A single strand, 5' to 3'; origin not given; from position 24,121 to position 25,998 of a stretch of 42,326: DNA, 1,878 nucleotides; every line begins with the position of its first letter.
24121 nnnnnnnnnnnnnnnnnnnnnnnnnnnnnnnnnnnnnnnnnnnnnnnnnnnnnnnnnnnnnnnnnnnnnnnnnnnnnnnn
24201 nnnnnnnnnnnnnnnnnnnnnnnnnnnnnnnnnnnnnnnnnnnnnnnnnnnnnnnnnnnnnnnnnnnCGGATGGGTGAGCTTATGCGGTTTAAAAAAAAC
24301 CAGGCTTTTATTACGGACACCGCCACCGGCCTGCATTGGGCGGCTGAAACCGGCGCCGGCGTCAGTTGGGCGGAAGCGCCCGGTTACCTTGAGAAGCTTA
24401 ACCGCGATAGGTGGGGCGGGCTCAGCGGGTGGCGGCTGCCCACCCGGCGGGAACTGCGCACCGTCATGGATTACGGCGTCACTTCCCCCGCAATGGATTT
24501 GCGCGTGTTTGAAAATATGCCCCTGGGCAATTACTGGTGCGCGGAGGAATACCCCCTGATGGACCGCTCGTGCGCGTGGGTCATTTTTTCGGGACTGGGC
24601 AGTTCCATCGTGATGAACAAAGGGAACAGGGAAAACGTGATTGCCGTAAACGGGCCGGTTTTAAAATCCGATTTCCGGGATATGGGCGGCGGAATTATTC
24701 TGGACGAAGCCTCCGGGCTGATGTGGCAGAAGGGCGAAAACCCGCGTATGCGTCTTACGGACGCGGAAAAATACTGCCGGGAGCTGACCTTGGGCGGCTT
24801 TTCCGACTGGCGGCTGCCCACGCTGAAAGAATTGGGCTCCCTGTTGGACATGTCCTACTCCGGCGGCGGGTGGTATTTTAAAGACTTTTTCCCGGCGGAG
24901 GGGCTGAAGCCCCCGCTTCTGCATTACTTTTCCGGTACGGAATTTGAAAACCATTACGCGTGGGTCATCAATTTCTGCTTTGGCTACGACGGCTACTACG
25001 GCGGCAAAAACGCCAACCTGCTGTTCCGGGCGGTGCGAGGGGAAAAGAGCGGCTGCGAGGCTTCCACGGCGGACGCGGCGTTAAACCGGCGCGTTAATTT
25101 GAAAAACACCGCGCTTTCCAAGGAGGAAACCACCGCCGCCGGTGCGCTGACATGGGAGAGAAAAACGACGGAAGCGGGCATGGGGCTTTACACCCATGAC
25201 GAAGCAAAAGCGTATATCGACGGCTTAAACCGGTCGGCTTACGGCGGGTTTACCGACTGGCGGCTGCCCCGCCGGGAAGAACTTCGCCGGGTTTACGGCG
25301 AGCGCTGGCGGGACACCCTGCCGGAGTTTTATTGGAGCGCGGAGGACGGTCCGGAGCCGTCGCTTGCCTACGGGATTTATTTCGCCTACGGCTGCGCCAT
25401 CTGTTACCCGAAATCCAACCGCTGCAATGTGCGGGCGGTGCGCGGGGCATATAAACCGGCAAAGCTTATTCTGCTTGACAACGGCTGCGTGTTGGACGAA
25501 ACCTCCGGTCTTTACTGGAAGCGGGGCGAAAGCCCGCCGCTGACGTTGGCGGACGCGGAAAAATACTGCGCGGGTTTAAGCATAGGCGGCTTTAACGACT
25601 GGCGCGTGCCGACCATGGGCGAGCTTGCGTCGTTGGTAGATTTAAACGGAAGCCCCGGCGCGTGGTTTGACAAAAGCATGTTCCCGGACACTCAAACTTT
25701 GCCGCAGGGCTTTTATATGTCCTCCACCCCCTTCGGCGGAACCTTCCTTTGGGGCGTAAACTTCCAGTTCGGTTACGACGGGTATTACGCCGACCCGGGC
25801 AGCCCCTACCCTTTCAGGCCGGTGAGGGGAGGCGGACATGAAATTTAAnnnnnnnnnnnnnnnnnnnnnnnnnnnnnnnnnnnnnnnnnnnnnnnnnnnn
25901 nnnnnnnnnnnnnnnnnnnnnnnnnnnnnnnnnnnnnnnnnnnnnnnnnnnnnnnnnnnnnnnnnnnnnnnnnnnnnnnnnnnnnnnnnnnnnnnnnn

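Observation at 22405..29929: Six translationally coupled genes: tautomerase, ThDP enzyme, 4xDUF1566, RCC1 propeller, DJ-1/PfpI, Cache histidine kinase (candidate undescribed system B)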

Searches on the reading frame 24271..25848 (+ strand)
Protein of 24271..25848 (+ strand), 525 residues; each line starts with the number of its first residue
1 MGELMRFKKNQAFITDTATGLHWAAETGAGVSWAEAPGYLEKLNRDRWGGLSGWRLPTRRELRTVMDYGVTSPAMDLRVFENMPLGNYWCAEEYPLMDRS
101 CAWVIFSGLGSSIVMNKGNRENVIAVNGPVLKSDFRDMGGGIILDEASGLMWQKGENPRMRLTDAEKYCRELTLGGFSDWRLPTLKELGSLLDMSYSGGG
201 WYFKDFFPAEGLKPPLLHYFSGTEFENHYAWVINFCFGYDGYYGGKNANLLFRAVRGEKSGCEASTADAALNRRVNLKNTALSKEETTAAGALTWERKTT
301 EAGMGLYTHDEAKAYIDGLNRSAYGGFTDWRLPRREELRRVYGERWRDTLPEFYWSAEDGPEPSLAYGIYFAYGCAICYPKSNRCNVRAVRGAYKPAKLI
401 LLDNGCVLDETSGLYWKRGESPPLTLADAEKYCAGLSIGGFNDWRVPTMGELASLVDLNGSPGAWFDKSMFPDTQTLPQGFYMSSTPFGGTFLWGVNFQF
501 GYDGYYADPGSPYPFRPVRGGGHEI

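Call 3: search_protein_families(library=pfam, proteins=[window:24271-25848:+], max_evalue=0.01)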
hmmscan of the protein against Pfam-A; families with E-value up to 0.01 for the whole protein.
window:24271-25848:+ (525 aa): 1 family
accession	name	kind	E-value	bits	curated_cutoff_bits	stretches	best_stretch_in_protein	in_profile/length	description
PF07603.17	Lcl_C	-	3.6e-82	272.8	34.9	4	14-126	3-116/117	Lcl C-terminal domain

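Call 9: find_encoding_contigs(protein=window:24271-25848:+, flank=10000, max_places=10)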
Protein window:24271-25848:+ (525 aa): no gene with exactly this product is on record in the collection.

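Call 10: find_homologous_proteins(query=window:24271-25848:+, max_evalue=1e-10)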
Query window:24271-25848:+ (525 aa): 190 proteins with E <= 1e-10 among 8000 candidates; the best 120 are listed.
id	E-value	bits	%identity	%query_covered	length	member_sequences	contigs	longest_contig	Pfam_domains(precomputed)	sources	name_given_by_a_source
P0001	0.0e+0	1242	100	99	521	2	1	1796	PF07603.18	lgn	-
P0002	1.2e-142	494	42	97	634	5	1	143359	PF26707.1,PF07603.18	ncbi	ncbi:MAG: DUF1566 domain-containing protein [Armatimonadota bacterium]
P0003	8.5e-141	488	44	99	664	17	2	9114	PF26707.1,PF07603.18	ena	-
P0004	1.0e-138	482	44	96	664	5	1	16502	PF07603.18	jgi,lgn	-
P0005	1.7e-138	481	43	98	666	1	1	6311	PF26707.1,PF07603.18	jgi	-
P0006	1.2e-137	478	42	96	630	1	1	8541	PF26707.1,PF07603.18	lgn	-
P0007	4.4e-137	476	44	97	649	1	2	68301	PF07603.18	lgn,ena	-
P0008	1.9e-136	474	43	97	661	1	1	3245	PF26707.1,PF07603.18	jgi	jgi:hypothetical protein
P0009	2.5e-136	474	44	98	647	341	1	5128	PF26707.1,PF07603.18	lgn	-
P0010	9.1e-135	468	41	97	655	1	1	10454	PF07603.18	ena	-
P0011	1.5e-134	468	43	94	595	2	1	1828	PF07603.18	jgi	jgi:hypothetical protein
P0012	3.3e-134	467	44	96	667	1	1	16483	PF26707.1,PF07603.18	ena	-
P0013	4.6e-134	466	43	96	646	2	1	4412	PF07603.18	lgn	-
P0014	5.1e-134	466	44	96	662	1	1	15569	PF07603.18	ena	-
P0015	5.4e-134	466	43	96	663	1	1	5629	PF26707.1,PF07603.18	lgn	-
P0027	3.2e-132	460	43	96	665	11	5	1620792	PF26707.1,PF07603.18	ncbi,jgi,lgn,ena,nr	ncbi:MAG TPA: DUF1566 domain-containing protein [Candidatus Omnitrophota bacterium]|nr:DUF1566 domai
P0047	4.4e-130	453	41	98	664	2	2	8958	PF26707.1,PF07603.18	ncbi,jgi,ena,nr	ncbi:MAG TPA: DUF1566 domain-containing protein [Firmicutes bacterium]|nr:DUF1566 domain-containing 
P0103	3.4e-124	434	38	98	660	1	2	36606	PF07603.18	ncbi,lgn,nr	ncbi:MAG: DUF1566 domain-containing protein [Prolixibacteraceae bacterium]|nr:DUF1566 domain-contain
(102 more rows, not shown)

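Call 11: find_encoding_contigs(protein=P0001, flank=10000, max_places=5)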
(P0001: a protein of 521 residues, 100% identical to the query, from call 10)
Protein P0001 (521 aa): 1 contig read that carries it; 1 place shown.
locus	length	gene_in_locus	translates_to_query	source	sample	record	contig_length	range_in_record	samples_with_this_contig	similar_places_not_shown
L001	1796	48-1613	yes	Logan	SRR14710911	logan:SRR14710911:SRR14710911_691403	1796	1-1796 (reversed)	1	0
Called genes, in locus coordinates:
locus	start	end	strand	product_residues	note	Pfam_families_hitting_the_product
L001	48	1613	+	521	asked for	PF07603:Lcl_C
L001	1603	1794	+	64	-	?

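Call 12: find_encoding_contigs(protein=P0002, flank=8000, max_places=3)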
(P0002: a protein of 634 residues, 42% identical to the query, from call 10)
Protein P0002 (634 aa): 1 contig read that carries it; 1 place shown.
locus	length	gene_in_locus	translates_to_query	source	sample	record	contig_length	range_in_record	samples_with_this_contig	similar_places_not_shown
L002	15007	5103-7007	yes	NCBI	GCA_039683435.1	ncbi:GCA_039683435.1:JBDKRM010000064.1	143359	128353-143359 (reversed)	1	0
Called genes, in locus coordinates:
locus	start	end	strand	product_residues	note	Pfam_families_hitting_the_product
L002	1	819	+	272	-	PF00205:TPP_enzyme_M (weak), PF02775:TPP_enzyme_C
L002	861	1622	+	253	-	PF01965:DJ-1_PfpI, PF17124:ThiJ_like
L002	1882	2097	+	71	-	PF01361:Tautomerase (weak)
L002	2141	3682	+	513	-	PF03781:FGE-sulfatase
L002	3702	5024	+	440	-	PF03781:FGE-sulfatase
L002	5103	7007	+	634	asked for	PF07603:Lcl_C, PF26707:DUF8237 (faint), PF07603:Lcl_C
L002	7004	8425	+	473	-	PF07690:MFS_1, PF00083:Sugar_tr (weak), PF07690:MFS_1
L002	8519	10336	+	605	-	PF07221:GlcNAc_2-epim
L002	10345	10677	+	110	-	PF01740:STAS, PF13466:STAS_2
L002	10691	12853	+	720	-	PF02922:CBM_48, PF00128:Alpha-amylase, PF21156:ISOA1-3_C, PF21331:Isoamylase_C (weak)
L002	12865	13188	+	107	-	PF01740:STAS, PF13466:STAS_2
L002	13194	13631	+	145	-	PF13581:HATPase_c_2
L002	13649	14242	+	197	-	PF01965:DJ-1_PfpI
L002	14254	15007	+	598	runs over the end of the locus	PF02554:CstA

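Call 13: find_encoding_contigs(protein=P0047, flank=8000, max_places=3)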
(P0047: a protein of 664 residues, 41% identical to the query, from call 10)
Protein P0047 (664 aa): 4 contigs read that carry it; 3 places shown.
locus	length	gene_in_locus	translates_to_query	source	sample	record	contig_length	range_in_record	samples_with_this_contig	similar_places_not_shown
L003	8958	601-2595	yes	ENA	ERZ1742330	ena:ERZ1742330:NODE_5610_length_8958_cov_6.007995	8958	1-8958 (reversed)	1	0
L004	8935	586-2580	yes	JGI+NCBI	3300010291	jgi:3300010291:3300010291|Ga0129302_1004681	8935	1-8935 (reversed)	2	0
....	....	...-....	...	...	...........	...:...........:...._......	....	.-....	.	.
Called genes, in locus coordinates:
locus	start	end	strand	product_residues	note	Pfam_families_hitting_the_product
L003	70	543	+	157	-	PF02775:TPP_enzyme_C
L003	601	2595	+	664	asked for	PF07603:Lcl_C, PF26707:DUF8237 (faint), PF07603:Lcl_C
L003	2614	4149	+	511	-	PF03781:FGE-sulfatase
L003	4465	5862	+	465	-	PF07690:MFS_1, PF00083:Sugar_tr, PF07690:MFS_1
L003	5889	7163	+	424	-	-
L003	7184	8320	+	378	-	PF03781:FGE-sulfatase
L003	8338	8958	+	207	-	?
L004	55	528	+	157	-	PF02775:TPP_enzyme_C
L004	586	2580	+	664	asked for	PF07603:Lcl_C, PF26707:DUF8237 (faint), PF07603:Lcl_C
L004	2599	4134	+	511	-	PF03781:FGE-sulfatase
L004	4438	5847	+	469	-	PF07690:MFS_1, PF00083:Sugar_tr, PF07690:MFS_1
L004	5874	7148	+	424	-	-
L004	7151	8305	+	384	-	PF03781:FGE-sulfatase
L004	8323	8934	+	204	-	PF07885:Ion_trans_2 (weak)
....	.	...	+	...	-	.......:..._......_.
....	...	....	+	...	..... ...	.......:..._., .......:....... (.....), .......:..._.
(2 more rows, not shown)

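Call 15: find_encoding_contigs(protein=P0027, flank=10000, max_places=3)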
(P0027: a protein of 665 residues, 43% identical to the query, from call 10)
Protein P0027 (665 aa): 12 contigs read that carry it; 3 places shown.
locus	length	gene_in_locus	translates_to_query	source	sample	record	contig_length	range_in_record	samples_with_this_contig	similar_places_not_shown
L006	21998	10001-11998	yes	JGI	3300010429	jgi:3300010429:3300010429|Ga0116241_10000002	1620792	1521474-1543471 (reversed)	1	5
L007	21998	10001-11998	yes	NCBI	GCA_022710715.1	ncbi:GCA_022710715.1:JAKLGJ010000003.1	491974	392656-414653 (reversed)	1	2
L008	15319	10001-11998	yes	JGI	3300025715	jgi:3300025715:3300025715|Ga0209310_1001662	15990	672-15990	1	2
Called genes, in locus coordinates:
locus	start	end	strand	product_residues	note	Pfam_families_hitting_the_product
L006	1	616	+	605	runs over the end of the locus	PF07221:GlcNAc_2-epim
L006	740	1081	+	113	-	PF01740:STAS, PF13466:STAS_2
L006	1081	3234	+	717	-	PF02922:CBM_48, PF00128:Alpha-amylase, PF21156:ISOA1-3_C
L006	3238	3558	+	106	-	PF01740:STAS, PF13466:STAS_2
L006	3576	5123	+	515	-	PF13581:HATPase_c_2, PF02518:HATPase_c (faint), PF00027:cNMP_binding, PF07228:SpoIIE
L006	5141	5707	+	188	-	PF01965:DJ-1_PfpI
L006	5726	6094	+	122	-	PF02311:AraC_binding, PF07883:Cupin_2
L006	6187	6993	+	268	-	PF01965:DJ-1_PfpI, PF17124:ThiJ_like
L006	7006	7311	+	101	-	-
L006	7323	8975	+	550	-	PF02776:TPP_enzyme_N, PF00205:TPP_enzyme_M, PF02775:TPP_enzyme_C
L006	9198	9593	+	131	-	PF00903:Glyoxalase, PF12681:Glyoxalase_2 (faint), PF13669:Glyoxalase_4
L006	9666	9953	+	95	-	PF01541:GIY-YIG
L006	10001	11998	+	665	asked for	PF07603:Lcl_C, PF26707:DUF8237 (faint), PF07603:Lcl_C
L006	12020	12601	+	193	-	PF01965:DJ-1_PfpI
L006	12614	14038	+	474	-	PF07690:MFS_1, PF00083:Sugar_tr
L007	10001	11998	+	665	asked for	PF07603:Lcl_C, PF26707:DUF8237 (faint), PF07603:Lcl_C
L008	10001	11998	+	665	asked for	PF07603:Lcl_C, PF26707:DUF8237 (faint), PF07603:Lcl_C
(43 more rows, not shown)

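Call 16: find_encoding_contigs(protein=P0103, flank=10000, max_places=2)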
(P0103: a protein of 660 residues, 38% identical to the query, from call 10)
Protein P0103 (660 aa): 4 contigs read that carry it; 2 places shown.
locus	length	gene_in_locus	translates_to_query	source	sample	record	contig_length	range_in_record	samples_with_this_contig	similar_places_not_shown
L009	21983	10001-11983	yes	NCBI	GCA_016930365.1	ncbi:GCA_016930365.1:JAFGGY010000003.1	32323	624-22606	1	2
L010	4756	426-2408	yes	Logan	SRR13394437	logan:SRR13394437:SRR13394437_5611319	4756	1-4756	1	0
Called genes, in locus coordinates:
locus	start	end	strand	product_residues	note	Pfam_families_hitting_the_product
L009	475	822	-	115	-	PF00436:SSB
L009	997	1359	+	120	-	PF09889:DUF2116 (weak)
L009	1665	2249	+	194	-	PF01965:DJ-1_PfpI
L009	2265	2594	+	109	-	PF00190:Cupin_1 (weak), PF02311:AraC_binding (weak), PF07883:Cupin_2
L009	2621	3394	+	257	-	PF01965:DJ-1_PfpI, PF17124:ThiJ_like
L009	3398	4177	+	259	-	PF01965:DJ-1_PfpI, PF17124:ThiJ_like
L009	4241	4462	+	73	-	PF01361:Tautomerase (weak)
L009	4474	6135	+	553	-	PF02776:TPP_enzyme_N, PF00205:TPP_enzyme_M, PF02775:TPP_enzyme_C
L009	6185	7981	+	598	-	PF03781:FGE-sulfatase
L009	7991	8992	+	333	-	-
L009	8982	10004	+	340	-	-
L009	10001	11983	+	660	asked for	PF07603:Lcl_C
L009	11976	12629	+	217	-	-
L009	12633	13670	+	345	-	PF12146:Hydrolase_4, PF00561:Abhydrolase_1, PF12697:Abhydrolase_6 (weak)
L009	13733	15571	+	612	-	PF07221:GlcNAc_2-epim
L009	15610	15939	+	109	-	PF01740:STAS, PF13466:STAS_2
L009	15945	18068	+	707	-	PF02922:CBM_48, PF00128:Alpha-amylase, PF21156:ISOA1-3_C, PF21331:Isoamylase_C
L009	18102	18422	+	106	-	PF01740:STAS, PF13466:STAS_2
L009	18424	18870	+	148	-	PF13581:HATPase_c_2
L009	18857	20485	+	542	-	PF07228:SpoIIE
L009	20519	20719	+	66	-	PF10771:DUF2582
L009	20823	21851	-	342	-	PF01208:URO-D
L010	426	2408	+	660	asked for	PF07603:Lcl_C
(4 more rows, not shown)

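Call 18: find_related_loci(query=A1, collection=genome_contigs, flank=10000)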
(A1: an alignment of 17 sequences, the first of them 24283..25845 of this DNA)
Query A1 (521 aa) in genome_contigs; peptide patterns used: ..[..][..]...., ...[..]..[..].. (x = any residue, [..] = any of these).
600 stretches matched a pattern (row limit reached: there are more); 567 encode a relative of the query (tblastn E <= 1e-3); the best 80 are kept; 80 distinct loci.
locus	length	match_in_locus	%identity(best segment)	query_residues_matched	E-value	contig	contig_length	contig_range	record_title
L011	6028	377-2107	42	1-515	2e-144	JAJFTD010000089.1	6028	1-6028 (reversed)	MAG: bacterium isolate bin.10 k141_3938863, whole genome shotgun sequence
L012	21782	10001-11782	43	3-519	3e-134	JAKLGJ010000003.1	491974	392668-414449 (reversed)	MAG: Candidatus Omnitrophota bacterium isolate RA.bin37 RA.bin37_3, whole genome shotgun sequence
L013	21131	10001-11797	41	10-521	4e-133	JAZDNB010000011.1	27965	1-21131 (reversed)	MAG: Candidatus Omnitrophota bacterium isolate MEGAHIT-group-0.689 k141_17254428, whole genome shotgun sequence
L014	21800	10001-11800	41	4-521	5e-133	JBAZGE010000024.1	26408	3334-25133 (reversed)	MAG: Candidatus Omnitrophota bacterium isolate SO_2017_LW3_37 NODE_4618_length_26408_cov_2.578212_LW162_2017, whole geno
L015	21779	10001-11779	42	10-515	8e-133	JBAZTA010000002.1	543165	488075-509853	MAG: Candidatus Omnitrophota bacterium isolate SO_2017_GW1_19 NODE_99_length_543165_cov_2.036270_OW334_2017, whole genom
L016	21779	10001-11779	43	3-515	7e-133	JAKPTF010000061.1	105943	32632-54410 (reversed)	MAG: Candidatus Omnitrophota bacterium isolate JPNA_metabat.7 k141_163487, whole genome shotgun sequence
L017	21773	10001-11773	43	10-515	3e-131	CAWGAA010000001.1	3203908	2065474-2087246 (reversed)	MAG: uncultured Spirochaetota bacterium isolate MFD04408.bin.1.18 genome assembly, contig: contig_23060, whole genome sh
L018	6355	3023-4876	41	3-521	8e-131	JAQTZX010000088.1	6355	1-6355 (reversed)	MAG: Candidatus Omnitrophota bacterium isolate STC_70 NODE_33424_length_6355_cov_2.230250_Sandtown_C, whole genome shotg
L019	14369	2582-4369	39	10-521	2e-130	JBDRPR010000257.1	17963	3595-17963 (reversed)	MAG: Bacteroidota bacterium isolate MEGAHIT-group-2.131 k141_1309995, whole genome shotgun sequence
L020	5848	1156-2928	39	5-516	1e-130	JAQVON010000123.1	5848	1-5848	MAG: Mariniphaga sp. isolate STF1_181 NODE_52686_length_5848_cov_2.191051_Sandtown_F1, whole genome shotgun sequence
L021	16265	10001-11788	41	10-515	1e-129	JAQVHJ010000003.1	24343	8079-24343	MAG: bacterium isolate STE_202 NODE_4368_length_24343_cov_2.501693_Sandtown_E, whole genome shotgun sequence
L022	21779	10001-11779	42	10-515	8e-129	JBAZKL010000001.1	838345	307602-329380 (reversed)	MAG: Candidatus Omnitrophota bacterium isolate SO_2017_LW4_142 scaffold_10_c1_LW137-91_2017, whole genome shotgun sequen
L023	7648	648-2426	42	3-519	1e-127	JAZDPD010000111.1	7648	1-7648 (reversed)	MAG: Candidatus Omnitrophota bacterium isolate MEGAHIT-group-0.817 k141_13215402, whole genome shotgun sequence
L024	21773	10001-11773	39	10-516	1e-124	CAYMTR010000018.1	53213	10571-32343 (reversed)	MAG TPA_asm: uncultured Prolixibacteraceae bacterium isolate SRP294416_co1_202 genome assembly, contig: NODE_853_length_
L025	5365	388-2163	41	10-515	2e-124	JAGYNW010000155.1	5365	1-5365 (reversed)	MAG: Candidatus Omnitrophota bacterium isolate M55B153 155, whole genome shotgun sequence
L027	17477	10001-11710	38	3-515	3e-109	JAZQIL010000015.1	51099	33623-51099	MAG: Oscillospiraceae bacterium isolate T1900044625_TS20190091.MAGScoT_cleanbin_000006 SGB_928_k141_159207, whole genome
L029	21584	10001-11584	35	7-516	2e-105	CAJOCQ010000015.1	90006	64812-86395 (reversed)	uncultured Selenomonadaceae bacterium isolate Sheep_1_mag_18 genome assembly, contig: scaffold_351, whole genome shotgun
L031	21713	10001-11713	35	3-515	5e-102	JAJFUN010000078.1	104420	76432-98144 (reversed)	MAG: Pelosinus sp. isolate bin.460 k141_1294075, whole genome shotgun sequence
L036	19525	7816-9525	38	3-515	6e-100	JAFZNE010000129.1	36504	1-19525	MAG: Lachnospiraceae bacterium isolate RGIG7919 Water_buffalos_Reticulum.Co__c4591140, whole genome shotgun sequence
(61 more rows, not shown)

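Call 25: search_protein_families(library=ncbifam, proteins=[window:24283-25848:+], max_evalue=0.001)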
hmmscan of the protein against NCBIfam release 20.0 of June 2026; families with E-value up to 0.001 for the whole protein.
window:24283-25848:+ (521 aa): 3 families
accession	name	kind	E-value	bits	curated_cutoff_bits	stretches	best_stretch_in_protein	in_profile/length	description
NF047850.1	Lsa25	exception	3.5e-14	53.1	260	0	427-471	120-160/207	surface adhesin Lsa25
NF052322.1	FimD_tip_adhes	equivalog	4.7e-09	35.5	170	0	46-89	595-635/664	fimbrial tip adhesin FimD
NF046116.1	adhesin_Lcl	equivalog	0.00013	20.6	500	0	47-122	364-428/431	collagen-like adhesin Lcl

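Call 34: search_solved_structures(query=A1, max_evalue=0.01)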
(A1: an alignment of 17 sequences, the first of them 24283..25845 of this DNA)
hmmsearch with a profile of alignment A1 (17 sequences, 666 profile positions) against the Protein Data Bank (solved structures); distinct sequences matched with E-value up to 0.01: 0.

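Call 42: predict_structure(alignment_id=A1)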
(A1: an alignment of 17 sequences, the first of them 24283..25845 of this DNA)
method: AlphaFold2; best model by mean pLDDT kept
length: 521 residues; sequences in the alignment: 17
mean_pLDDT: 76.6   pTM: 0.74
mean pLDDT of the five models: 76.6, 74.2, 72.2, 68.2, 60.3
residues with pLDDT >= 90: 105; 70-90: 293; 50-70: 80; < 50: 43
segments of 3 or more residues with pLDDT < 50: 258-287, 295-299, 519-521
pLDDT, mean of each block of 10 residues (from residue 1): 67 86 83 92 90 89 71 78 88 75 82 89 87 93 88 85 92 90 82 75 68 72 73 70 80 65 29 25 42 55 88 87 86 66 67 83 80 82 81 78 84 88 91 89 81 60 79 70 73 65 75 71 29
secondary structure, 60 per line:
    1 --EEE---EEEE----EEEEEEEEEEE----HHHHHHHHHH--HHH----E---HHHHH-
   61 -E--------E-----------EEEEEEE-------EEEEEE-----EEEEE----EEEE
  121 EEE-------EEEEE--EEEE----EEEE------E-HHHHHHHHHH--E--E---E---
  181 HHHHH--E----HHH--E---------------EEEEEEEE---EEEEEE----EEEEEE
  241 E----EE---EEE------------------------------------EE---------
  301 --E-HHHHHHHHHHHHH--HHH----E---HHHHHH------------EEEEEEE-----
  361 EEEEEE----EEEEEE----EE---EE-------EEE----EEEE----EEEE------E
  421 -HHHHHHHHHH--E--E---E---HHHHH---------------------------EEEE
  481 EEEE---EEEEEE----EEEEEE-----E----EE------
elements in order: E3-5 E9-12 E17-27 H32-41 H55-59 E83-89 E97-102 E108-112 E117-123 E131-135 E138-141 E146-149 H158-167 H181-185 E214-221 E225-230 E235-241 E251-253 H305-317 H331-336 E349-355 E361-366 E371-376 E395-397 E402-405 E410-413 H422-431 H445-449 E477-484 E488-493 E498-503

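Call 46: search_protein_families(library=padloc, proteins=[window:24283-25848:+], max_evalue=0.001)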
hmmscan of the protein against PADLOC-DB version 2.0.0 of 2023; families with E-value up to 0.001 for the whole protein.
window:24283-25848:+ (521 aa): 0 families

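Call 47: fold_search(model_id=the predicted structure, library=pdb)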
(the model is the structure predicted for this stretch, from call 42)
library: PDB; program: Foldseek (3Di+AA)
matches with E <= 10: 257; with E <= 0.001: 13
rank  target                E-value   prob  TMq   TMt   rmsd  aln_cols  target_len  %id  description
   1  7qsr_A                4.2e-06  0.99  0.20  0.10  27.1       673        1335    9  CryoEM structure of the Ectodomain of Human PLA2R (released 2022-07-20)
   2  6inn_C                1.1e-05  0.97  0.16  0.15  21.4       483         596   12  Crystal structure of the CysR-CTLD3 fragment of human MR at acidic pH (pH 5.6) (released 2019-09-18)
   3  6inn_A                2.1e-05  0.92  0.16  0.15  22.6       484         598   13  Crystal structure of the CysR-CTLD3 fragment of human MR at acidic pH (pH 5.6) (released 2019-09-18)
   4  6inn_D                2.6e-05  0.98  0.19  0.17  17.6       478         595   11  Crystal structure of the CysR-CTLD3 fragment of human MR at acidic pH (pH 5.6) (released 2019-09-18)
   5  6inn_B                3.5e-05  0.90  0.16  0.14  22.2       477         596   12  Crystal structure of the CysR-CTLD3 fragment of human MR at acidic pH (pH 5.6) (released 2019-09-18)
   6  8q4e_A                1.1e-04  1.00  0.16  0.60   3.4       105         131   25  Structure of Legionella pneumophila Lcl C-terminal domain (released 2023-12-27)
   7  8k8h                  1.1e-04  0.87  0.17  0.16  20.8       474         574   10  Crystal structure of the CysR-CTLD3 fragment of human DEC205 (released 2024-02-28)
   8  5ao6_A                3.7e-04  0.98  0.19  0.22  13.1       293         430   12  Endo180 D1-4, trigonal form (released 2015-10-28)
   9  7jpt_A                3.7e-04  0.80  0.20  0.10  27.2       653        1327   10  Structure of an endocytic receptor (released 2020-12-09)
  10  5ao6_B                6.2e-04  0.98  0.20  0.23  12.3       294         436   12  Endo180 D1-4, trigonal form (released 2015-10-28)
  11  8hbc_A                6.2e-04  0.82  0.18  0.18  20.7       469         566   10  Crystal structure of the CysR-CTLD3 fragment of human DEC205 (released 2023-11-01)
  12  5xts                  7.0e-04  0.95  0.18  0.20  13.1       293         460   12  Crystal structure of the CysR-CTLD3 fragment of human MR at basic/neutral pH (released 2017-12-27)
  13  6inu_B                9.3e-04  0.92  0.19  0.21  11.3       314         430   11  Crystal structure of the CysR-CTLD2 fragment of human MR at acidic pH (pH 4.6) (released 2019-09-18)
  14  5e4k                  1.5e-03  0.84  0.17  0.20  13.5       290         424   13  Structure of ligand binding region of uPARAP at pH 7.4 (released 2016-08-10)
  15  6ino_B                1.7e-03  0.91  0.19  0.21  12.9       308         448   13  Crystal structure of the CysR-CTLD2 fragment of human MR at acidic pH (pH 4.6) (released 2019-09-18)
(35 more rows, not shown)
